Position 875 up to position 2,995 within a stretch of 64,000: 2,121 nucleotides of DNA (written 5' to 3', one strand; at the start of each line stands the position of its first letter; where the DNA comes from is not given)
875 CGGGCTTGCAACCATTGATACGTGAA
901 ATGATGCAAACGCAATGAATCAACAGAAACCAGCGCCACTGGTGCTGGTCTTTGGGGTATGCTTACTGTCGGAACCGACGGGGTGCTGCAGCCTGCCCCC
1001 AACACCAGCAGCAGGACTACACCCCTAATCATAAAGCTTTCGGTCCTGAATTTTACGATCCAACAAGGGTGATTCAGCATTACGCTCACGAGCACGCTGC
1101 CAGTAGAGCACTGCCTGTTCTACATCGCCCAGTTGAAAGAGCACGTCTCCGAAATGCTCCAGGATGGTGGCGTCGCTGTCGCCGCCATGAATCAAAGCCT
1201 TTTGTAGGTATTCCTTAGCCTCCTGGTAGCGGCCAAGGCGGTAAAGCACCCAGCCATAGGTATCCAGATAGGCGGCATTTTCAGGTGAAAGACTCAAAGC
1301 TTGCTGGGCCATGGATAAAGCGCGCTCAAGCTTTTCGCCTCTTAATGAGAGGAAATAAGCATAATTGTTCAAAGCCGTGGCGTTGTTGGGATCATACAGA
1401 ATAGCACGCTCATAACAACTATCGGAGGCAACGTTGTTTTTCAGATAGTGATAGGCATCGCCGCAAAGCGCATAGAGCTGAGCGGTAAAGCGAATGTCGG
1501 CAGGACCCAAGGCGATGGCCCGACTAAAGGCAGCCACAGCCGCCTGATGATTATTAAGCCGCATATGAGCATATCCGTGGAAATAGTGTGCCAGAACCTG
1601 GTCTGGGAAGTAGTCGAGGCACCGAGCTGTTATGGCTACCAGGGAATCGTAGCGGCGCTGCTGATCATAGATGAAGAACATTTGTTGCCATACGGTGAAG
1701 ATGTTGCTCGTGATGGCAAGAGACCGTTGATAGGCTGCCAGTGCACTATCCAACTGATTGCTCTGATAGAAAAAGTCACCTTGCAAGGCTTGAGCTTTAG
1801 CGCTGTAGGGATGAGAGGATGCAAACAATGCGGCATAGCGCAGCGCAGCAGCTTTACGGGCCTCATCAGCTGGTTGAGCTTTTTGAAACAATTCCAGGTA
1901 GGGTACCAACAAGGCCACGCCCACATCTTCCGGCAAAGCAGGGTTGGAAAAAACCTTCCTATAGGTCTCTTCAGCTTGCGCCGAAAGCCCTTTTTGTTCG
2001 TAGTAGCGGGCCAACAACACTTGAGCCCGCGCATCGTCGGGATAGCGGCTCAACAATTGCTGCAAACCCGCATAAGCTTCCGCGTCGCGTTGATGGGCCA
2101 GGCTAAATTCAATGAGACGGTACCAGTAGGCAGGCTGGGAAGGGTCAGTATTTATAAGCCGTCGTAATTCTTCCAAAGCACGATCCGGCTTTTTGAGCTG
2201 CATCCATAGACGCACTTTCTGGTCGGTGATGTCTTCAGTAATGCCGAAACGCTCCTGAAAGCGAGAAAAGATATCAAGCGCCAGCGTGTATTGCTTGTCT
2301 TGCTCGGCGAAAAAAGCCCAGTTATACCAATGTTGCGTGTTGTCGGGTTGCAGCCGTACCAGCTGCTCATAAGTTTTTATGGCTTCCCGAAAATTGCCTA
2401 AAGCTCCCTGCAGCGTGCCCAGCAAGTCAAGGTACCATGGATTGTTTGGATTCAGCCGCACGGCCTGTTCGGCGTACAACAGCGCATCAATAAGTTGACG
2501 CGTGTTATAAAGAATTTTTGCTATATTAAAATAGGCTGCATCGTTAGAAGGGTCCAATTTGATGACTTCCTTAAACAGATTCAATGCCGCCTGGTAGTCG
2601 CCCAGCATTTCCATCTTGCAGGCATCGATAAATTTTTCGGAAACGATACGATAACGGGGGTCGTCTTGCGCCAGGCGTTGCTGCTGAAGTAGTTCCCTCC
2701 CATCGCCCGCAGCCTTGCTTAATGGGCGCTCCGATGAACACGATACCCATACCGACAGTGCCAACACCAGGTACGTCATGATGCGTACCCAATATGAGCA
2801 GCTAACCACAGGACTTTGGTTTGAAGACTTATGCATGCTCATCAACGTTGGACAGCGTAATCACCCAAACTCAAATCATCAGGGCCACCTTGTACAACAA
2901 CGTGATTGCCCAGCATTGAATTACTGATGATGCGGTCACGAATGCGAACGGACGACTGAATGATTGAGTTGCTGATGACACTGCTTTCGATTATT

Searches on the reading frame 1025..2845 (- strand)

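Call 69: search_protein_families(library=pfam, proteins=[window:1025-2845:-], max_evalue=0.0001)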
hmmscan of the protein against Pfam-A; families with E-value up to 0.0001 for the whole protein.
window:1025-2845:- (606 aa): 25 families
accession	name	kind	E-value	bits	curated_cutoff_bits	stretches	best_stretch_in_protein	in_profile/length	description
PF13432.12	TPR_16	-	8.2e-40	135.3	32.7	3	81-136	10-65/65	Tetratricopeptide repeat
PF07719.23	TPR_2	-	4.6e-38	126.6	27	1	524-551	1-28/34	Tetratricopeptide repeat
PF13428.12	TPR_14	-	5.1e-33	110.6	23.5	0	140-177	5-42/44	Tetratricopeptide repeat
PF13181.12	TPR_8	-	2e-32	109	25.7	0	141-169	6-34/34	Tetratricopeptide repeat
PF00515.34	TPR_1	-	1.3e-31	107.6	27.8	0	531-551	8-28/34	Tetratricopeptide repeat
PF13414.12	TPR_11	-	2.3e-29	101.3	26.8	1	81-114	7-40/42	TPR repeat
PF14559.12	TPR_19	-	1.8e-27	95.9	25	2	82-120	5-43/68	Tetratricopeptide repeat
PF13431.12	TPR_17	-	3.1e-27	93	24.4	1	477-509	1-32/34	Tetratricopeptide repeat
PF13424.12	TPR_12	-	1.9e-26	92.5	30.1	1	489-551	3-72/77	Tetratricopeptide repeat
PF23914.1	TPR_CcmH_CycH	-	9.2e-20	71.5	42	1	461-551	56-148/158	Cytochrome c-type biogenesis protein H TPR domain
PF13371.12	TPR_9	-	1e-15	57.9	35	1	501-556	6-61/73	Tetratricopeptide repeat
PF13174.12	TPR_6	-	1.2e-15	57.4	26.3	0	141-168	5-32/33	Tetratricopeptide repeat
PF13429.12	TPR_15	-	3.2e-13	50.2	26.2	1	507-594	163-249/280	Tetratricopeptide repeat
PF12895.13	ANAPC3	-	9.9e-13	48.6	27.2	1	507-579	6-76/82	Anaphase-promoting complex, cyclosome, subunit 3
PF13176.12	TPR_7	-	1.1e-09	38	27.9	0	139-167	2-32/36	Tetratricopeptide repeat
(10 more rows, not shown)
